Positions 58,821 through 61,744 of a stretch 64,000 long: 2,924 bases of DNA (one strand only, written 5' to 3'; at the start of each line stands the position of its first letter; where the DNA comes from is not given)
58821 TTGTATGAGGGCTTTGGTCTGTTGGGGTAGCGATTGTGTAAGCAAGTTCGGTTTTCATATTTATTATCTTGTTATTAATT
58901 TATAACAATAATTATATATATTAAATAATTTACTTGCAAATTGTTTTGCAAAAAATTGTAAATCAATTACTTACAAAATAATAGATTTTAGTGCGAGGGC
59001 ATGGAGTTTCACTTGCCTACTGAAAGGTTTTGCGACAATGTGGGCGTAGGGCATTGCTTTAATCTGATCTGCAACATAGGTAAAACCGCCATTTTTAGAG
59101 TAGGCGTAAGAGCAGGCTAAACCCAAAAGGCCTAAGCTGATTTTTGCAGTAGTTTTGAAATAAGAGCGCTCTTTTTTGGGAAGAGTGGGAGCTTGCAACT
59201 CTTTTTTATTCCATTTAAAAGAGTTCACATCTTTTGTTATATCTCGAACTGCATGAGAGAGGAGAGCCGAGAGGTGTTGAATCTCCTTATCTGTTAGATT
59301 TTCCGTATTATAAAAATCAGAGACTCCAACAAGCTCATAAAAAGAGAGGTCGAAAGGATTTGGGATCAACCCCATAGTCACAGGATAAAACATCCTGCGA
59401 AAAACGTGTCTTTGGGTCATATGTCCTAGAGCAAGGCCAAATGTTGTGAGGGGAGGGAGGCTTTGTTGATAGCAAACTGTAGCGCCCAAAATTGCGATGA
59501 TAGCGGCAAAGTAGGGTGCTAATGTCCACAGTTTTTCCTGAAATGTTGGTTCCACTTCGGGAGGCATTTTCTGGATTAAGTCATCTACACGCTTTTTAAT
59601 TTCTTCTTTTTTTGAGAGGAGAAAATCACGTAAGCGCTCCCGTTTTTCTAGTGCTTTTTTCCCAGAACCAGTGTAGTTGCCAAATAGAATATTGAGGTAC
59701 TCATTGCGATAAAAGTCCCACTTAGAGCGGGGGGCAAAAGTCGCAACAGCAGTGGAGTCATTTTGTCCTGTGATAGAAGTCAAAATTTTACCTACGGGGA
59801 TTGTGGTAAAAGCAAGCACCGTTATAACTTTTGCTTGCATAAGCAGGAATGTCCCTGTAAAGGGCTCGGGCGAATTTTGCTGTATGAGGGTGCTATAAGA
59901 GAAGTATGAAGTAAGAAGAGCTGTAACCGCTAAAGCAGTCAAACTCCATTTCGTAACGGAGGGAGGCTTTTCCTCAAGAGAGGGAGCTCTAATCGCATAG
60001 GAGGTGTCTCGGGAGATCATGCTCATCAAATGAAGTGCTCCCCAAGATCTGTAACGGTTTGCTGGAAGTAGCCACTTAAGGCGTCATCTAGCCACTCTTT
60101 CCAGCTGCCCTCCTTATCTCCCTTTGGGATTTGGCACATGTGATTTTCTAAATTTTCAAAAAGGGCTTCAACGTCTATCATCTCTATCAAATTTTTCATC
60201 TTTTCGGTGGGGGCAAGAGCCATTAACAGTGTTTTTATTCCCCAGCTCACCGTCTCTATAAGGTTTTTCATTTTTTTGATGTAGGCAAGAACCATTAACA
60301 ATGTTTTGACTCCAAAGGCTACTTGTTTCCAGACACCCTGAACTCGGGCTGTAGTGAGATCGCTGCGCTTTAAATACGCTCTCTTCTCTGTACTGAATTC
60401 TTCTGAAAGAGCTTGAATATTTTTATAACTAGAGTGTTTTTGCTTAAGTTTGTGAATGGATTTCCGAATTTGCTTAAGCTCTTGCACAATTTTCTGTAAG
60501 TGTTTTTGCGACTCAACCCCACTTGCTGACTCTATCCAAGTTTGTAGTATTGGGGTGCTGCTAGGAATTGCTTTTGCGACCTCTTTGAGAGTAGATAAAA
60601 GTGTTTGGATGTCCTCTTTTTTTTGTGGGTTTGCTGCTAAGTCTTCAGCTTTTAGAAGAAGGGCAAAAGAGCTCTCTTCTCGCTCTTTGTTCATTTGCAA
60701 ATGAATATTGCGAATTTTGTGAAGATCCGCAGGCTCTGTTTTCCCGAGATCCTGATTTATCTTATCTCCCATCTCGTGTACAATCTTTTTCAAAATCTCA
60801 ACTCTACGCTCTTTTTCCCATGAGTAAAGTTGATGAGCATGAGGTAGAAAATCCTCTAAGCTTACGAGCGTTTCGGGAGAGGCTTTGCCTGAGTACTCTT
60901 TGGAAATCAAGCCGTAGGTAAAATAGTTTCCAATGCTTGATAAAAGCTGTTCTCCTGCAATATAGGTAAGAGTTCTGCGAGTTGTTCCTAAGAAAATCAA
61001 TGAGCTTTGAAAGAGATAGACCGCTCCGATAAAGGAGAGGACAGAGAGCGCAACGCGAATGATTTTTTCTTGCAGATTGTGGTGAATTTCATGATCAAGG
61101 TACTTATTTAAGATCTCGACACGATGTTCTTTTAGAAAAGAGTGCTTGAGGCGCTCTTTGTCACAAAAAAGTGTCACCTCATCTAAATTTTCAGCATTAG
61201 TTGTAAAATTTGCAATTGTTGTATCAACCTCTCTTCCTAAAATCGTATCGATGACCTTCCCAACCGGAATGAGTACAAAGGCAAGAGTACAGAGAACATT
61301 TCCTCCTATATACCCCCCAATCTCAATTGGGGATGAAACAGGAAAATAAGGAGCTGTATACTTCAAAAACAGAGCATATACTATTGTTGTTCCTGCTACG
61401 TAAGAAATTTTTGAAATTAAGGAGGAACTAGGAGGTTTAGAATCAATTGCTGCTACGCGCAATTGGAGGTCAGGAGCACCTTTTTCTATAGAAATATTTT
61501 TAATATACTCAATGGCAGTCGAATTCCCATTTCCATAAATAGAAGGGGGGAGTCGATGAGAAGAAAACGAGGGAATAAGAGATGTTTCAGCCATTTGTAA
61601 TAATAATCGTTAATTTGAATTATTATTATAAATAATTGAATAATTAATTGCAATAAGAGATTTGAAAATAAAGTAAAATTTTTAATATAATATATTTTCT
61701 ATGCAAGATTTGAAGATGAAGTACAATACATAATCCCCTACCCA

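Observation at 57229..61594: A tandem array of four paralogous Inc-like membrane protein genes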

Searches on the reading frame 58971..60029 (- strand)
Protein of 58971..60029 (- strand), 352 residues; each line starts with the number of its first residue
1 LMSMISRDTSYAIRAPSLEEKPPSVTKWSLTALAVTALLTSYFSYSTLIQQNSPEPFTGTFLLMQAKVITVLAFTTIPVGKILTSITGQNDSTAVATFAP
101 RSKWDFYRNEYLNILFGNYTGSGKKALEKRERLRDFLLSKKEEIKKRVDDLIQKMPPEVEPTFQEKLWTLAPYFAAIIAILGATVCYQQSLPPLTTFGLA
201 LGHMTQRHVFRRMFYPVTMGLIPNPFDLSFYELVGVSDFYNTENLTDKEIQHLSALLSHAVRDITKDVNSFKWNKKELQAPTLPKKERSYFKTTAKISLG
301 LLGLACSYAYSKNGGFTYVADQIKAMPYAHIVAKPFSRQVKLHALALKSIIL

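Call 3: search_protein_families(library=pfam, proteins=[window:58971-60029:-], max_evalue=0.1)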
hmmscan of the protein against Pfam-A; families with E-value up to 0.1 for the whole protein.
window:58971-60029:- (352 aa): 1 family
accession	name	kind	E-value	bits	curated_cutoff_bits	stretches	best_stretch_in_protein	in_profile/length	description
PF08764.15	Coagulase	-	0.014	16.1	25.4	1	239-283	105-149/279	Staphylococcus aureus coagulase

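Call 4: search_protein_families(library=ncbifam, proteins=[window:58971-60029:-], max_evalue=0.1)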
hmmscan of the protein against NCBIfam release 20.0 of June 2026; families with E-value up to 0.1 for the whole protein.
window:58971-60029:- (352 aa): 2 families
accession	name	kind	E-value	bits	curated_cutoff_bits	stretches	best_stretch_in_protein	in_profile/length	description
NF035921.1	staph_coagu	equivalog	0.075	12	400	0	239-284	133-178/520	staphylocoagulase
NF009718.0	PRK13245.1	equivalog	0.093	12.1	489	0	174-246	155-221/299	heterocyst differentiation master regulator HetR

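Call 6: find_homologous_proteins(query=window:58971-60029:-, max_evalue=0.001)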
Query window:58971-60029:- (352 aa): 1 proteins with E <= 0.001 among 6184 candidates.
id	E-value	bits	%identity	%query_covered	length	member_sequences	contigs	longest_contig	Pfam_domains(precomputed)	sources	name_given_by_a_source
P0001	9.2e-231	783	100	100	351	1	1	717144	-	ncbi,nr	ncbi:MAG: hypothetical protein SNF33_05430 [Candidatus Algichlamydia australiensis]|nr:hypothetical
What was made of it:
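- On Inc proteins (inclusion-membrane T3SS substrates): Algichlamydia australiensis SNF33_05430 (call 6).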

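Call 18: find_homologous_proteins(query=A2, max_evalue=0.01)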
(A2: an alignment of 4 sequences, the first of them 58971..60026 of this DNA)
Query A2 (4 sequences) (351 aa, profile of the alignment): 2 proteins with E <= 0.01 among 8000 candidates.
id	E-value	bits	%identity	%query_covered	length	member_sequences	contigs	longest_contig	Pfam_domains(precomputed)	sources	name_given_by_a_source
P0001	2.6e-125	436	100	100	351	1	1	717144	-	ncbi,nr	ncbi:MAG: hypothetical protein SNF33_05430 [Candidatus Algichlamydia australiensis]|nr:hypothetical 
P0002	3.0e-103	363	24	73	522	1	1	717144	-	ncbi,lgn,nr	ncbi:MAG: hypothetical protein SNF33_05435 [Candidatus Algichlamydia australiensis]|nr:hypothetical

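Call 26: search_protein_representatives(alignment_id=A2)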
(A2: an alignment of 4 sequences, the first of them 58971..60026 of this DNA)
Query: 4 sequences, 282 profile positions. Proteins with E-value up to 0.001 (for the whole library): 6; up to 1e-10: 4; up to 1e-30: 4. The best 6 are listed.
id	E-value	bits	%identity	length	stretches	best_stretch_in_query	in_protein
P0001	8.4e-126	435.8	-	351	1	1-281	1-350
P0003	2.8e-117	407.8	-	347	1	5-282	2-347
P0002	9.4e-104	363.4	-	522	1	2-280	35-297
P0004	5.1e-55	203.6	-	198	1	25-232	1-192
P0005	4.2e-07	46.3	-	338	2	155-270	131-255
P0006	9.7e-07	45.2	-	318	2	155-265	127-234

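Call 27: predict_structure(alignment_id=A2)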
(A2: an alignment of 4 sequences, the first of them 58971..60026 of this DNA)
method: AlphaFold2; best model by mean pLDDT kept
length: 351 residues; sequences in the alignment: 4
mean_pLDDT: 36.1   pTM: 0.21
mean pLDDT of the five models: 36.1, 35.7, 34.7, 34.1, 33.3
residues with pLDDT >= 90: 0; 70-90: 0; 50-70: 8; < 50: 343
segments of 3 or more residues with pLDDT < 50: 1-133, 135-137, 146-245, 247-351
pLDDT, mean of each block of 10 residues (from residue 1): 28 27 35 41 43 43 46 40 37 28 34 32 39 48 49 39 39 41 40 29 28 26 29 29 47 43 40 31 33 35 32 34 33 34 33 26
secondary structure, 60 per line:
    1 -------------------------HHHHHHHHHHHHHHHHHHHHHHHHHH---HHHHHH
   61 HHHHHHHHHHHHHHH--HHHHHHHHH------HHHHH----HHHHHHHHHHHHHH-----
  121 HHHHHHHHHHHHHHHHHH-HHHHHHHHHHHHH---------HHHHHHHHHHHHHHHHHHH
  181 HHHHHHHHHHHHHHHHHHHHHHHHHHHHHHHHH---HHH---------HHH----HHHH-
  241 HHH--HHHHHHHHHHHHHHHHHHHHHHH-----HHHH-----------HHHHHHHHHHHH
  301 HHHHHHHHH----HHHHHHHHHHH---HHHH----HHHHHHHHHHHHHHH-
elements in order: H26-51 H55-75 H78-86 H93-97 H102-115 H121-138 H140-152 H162-213 H236-239 H246-268 H274-277 H289-309 H314-324 H328-331 H336-350
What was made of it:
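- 58971..60029 (-): C351/352 (EFCAOE_05480, SNF33_05430): full-layout paralogue, 33% identical to B. Annotated start is the ATG at 60026. AF2 model is all-helical with pLDDT 36 (call 27).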

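Call 29: list_cluster_members(proteins=[P0005, P0006])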
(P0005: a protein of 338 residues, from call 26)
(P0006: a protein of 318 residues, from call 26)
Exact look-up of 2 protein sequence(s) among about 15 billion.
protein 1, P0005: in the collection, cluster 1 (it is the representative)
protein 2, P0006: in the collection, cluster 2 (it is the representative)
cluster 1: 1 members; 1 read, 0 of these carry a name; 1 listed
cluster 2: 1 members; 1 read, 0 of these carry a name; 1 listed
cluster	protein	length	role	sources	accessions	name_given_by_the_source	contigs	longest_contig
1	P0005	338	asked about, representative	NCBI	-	-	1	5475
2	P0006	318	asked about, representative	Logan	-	-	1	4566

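Call 30: find_encoding_contigs(protein=P0005, flank=10000, max_places=4)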
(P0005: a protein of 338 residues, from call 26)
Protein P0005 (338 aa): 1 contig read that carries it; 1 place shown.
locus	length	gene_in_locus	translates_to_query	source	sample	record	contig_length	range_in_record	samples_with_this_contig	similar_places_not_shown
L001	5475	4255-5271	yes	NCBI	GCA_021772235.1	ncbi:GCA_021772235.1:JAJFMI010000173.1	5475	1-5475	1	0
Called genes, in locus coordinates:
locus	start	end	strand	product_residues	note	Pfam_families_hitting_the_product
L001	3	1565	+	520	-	?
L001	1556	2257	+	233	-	-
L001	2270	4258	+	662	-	-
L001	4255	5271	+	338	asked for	-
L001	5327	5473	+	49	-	?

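Call 31: find_encoding_contigs(protein=P0006, flank=10000, max_places=4)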
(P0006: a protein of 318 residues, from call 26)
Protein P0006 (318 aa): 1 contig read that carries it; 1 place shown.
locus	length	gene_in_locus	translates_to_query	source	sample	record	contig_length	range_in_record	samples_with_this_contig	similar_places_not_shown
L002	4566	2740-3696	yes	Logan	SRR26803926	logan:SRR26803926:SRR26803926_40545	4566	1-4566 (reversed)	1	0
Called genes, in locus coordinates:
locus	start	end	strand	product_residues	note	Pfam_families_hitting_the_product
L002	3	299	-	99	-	?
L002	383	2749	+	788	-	PF01588:tRNA_bind, PF03483:B3_4, PF03484:B5, PF17759:tRNA_synthFbeta, PF03147:FDX-ACB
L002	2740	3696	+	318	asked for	-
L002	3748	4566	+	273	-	?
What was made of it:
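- The family is restricted to chlamydiae (calls 26, 30, 31).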

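Call 33: find_encoding_contigs(protein=P0001, flank=10000, max_places=3)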
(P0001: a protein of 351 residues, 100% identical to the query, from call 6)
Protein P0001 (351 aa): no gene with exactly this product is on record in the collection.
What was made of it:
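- Tried and rejected: The exact contig of C351 is not in the encoding-contig index (call 33).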

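Call 35: find_encoding_contigs(protein=P0002, flank=10000, max_places=3)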
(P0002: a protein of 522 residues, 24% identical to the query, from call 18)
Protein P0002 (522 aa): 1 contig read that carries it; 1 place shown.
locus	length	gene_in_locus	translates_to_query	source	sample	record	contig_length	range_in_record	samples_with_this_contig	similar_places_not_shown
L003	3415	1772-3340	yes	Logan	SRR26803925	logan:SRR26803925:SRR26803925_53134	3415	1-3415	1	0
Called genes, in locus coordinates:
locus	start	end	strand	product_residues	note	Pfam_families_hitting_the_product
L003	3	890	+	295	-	?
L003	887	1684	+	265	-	-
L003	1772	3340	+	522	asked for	-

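Call 62: search_protein_families(library=pfam, proteins=[L001:2270-4258:+, P0005, P0006, L001:1556-2257:+], max_evalue=0.01)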
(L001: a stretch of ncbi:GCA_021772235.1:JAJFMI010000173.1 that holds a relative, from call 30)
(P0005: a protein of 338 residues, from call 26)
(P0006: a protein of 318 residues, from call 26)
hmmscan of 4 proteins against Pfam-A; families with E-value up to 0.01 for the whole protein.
L001:2270-4258:+ (662 aa): 1 family
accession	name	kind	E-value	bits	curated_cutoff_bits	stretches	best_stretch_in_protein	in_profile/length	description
PF06046.19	Sec6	-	0.0047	15.9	29.7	1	464-539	442-521/537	Exocyst complex component Sec6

P0005 (338 aa): 0 families

P0006 (318 aa): 0 families

L001:1556-2257:+ (233 aa): 0 families
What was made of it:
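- On IncA family (Pfam PF04156) or any named Inc family: No Pfam hit with E of 0.1 or better to IncA or any other chlamydial family for A-D, P0005, P0006, L1_233 or L1_662 (calls 3, 62).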

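Call 79: search_protein_families(library=padloc, proteins=[window:58971-60026:-, P0005, P0006, L001:2270-4258:+], max_evalue=0.01)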
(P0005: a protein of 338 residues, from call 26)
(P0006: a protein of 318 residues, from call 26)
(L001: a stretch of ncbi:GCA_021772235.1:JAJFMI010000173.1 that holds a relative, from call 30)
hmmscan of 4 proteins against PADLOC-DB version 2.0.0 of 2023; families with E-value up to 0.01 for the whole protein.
window:58971-60026:- (351 aa): 0 families

P0005 (338 aa): 0 families

P0006 (318 aa): 0 families

L001:2270-4258:+ (662 aa): 0 families

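Call 80: search_protein_families(library=phrogs, proteins=[window:58971-60026:-, P0005, P0006, L001:2270-4258:+], max_evalue=0.01)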
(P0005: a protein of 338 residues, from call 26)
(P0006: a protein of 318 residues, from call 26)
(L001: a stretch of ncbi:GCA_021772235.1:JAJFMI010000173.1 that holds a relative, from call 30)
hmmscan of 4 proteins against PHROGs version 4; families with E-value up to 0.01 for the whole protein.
window:58971-60026:- (351 aa): 0 families

P0005 (338 aa): 0 families

P0006 (318 aa): 0 families

L001:2270-4258:+ (662 aa): 0 families

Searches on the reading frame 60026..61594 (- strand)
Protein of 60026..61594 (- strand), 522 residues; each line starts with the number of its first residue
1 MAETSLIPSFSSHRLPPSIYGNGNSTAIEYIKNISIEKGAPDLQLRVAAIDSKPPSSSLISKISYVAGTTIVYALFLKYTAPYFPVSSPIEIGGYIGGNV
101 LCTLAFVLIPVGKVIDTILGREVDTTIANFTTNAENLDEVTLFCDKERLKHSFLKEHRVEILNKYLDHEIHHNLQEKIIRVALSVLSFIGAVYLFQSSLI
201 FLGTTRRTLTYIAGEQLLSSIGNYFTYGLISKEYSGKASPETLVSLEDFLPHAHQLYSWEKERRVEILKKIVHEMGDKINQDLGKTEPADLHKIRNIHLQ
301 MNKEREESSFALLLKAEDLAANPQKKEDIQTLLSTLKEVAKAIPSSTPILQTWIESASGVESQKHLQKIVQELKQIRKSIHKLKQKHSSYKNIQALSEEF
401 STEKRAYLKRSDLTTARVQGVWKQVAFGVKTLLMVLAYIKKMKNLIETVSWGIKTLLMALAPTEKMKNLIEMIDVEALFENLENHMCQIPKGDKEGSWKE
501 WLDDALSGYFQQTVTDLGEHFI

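Call 3: search_protein_families(library=pfam, proteins=[window:60026-61594:-], max_evalue=0.1)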
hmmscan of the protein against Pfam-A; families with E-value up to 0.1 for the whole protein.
window:60026-61594:- (522 aa): 3 families
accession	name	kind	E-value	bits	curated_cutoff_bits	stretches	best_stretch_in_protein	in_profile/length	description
PF13093.11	FTA4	-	0.0013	19.1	24.8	1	311-450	91-197/199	Kinetochore complex Fta4 of Sim4 subunit, or CENP-50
PF13907.11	CHD1-like_C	-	0.056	14.3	28.3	0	259-295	34-70/96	Chromodomain-helicase-DNA-binding protein 1-like, C-terminal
PF08581.15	Tup_N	-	0.057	14.2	28.7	1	363-392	31-60/77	Tup N-terminal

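Call 4: search_protein_families(library=ncbifam, proteins=[window:60026-61594:-], max_evalue=0.1)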
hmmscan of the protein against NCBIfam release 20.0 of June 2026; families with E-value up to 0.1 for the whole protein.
window:60026-61594:- (522 aa): 2 families
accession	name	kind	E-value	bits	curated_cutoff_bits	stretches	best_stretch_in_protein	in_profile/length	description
NF045780.1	TrlF_fam_ATP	equivalog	0.00032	19.5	350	1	263-408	416-551/944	TrlF family AAA-like ATPase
NF041034.1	Rad50_Sulf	equivalog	0.033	12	1000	1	325-459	455-585/872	DNA double-strand break repair ATPase Rad50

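Call 74: predict_structure(alignment_id=A7)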
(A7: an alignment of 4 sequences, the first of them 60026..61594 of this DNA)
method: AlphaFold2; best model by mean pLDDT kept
length: 522 residues; sequences in the alignment: 4
mean_pLDDT: 40.1   pTM: 0.23
mean pLDDT of the five models: 40.1, 38.5, 36.8, 36.7, 35.1
residues with pLDDT >= 90: 0; 70-90: 2; 50-70: 89; < 50: 431
segments of 3 or more residues with pLDDT < 50: 1-258, 260-306, 342-350, 382-446, 448-450, 485-496, 505-522
pLDDT, mean of each block of 10 residues (from residue 1): 30 30 27 25 26 31 37 42 39 39 36 33 27 30 29 31 34 37 36 34 30 33 32 34 35 42 43 41 39 40 49 60 61 64 46 55 56 54 42 37 38 40 39 41 46 49 55 55 48 46 48 40 31
secondary structure, 60 per line:
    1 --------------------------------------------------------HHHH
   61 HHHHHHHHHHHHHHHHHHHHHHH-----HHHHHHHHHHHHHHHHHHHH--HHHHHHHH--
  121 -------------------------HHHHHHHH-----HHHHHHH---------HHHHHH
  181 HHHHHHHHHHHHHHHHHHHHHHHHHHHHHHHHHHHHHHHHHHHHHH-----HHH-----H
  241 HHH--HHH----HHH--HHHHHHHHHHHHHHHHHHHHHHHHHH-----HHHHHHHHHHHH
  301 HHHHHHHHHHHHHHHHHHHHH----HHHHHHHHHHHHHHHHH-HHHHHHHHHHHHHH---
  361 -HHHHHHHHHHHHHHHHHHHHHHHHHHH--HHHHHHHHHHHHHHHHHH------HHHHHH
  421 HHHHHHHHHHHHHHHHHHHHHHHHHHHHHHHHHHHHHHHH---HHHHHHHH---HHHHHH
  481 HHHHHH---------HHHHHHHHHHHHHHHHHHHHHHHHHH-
elements in order: H57-83 H89-108 H111-118 H146-153 H159-165 H175-226 H240-243 H258-283 H289-321 H326-342 H344-357 H362-388 H391-408 H415-460 H464-471 H475-486 H496-521
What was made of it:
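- AF2 models are uninformative (pLDDT 36 and 40; calls 27, 74).
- Tried and rejected: AlphaFold2 of C351 and D522 with 4-sequence alignments gave pLDDT 36 and 40 (calls 27, 74), so I ran no fold search.
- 60026..61594 (-): D522 (EFCAOE_05485, SNF33_05435): long paralogue. Leader of 58 aa, hairpin 59-109, TM3 at 178-194, helical C-terminal extension. Its stop overlaps the start of C. AF2 model has residues 1-56 as coil and the rest helical, pLDDT 40 (call 74).
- AF2 leaves D residues 1-56 as coil (call 74).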

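Call 79: search_protein_families(library=padloc, proteins=[window:60026-61594:-], max_evalue=0.01)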
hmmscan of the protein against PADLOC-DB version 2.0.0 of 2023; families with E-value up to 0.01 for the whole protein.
window:60026-61594:- (522 aa): 0 families

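Call 80: search_protein_families(library=phrogs, proteins=[window:60026-61594:-], max_evalue=0.01)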
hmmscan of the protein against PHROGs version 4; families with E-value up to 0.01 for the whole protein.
window:60026-61594:- (522 aa): 0 families

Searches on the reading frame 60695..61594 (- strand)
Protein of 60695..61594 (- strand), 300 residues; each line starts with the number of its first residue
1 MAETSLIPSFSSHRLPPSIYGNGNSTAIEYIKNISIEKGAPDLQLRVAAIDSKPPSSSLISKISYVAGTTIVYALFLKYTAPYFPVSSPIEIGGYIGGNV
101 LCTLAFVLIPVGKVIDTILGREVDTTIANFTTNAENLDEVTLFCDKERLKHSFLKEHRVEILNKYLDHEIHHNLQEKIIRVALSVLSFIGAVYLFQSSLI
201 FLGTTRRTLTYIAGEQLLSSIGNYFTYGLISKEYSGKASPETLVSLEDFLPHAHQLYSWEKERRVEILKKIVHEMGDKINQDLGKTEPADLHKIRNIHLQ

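Call 53: search_solved_structures(query=A4, max_evalue=1)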
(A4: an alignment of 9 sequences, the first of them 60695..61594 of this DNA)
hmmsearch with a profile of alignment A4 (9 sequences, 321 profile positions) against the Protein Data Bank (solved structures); distinct sequences matched with E-value up to 1: 0.
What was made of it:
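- Tried and rejected: A profile search against PDB sequences found nothing (call 53).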
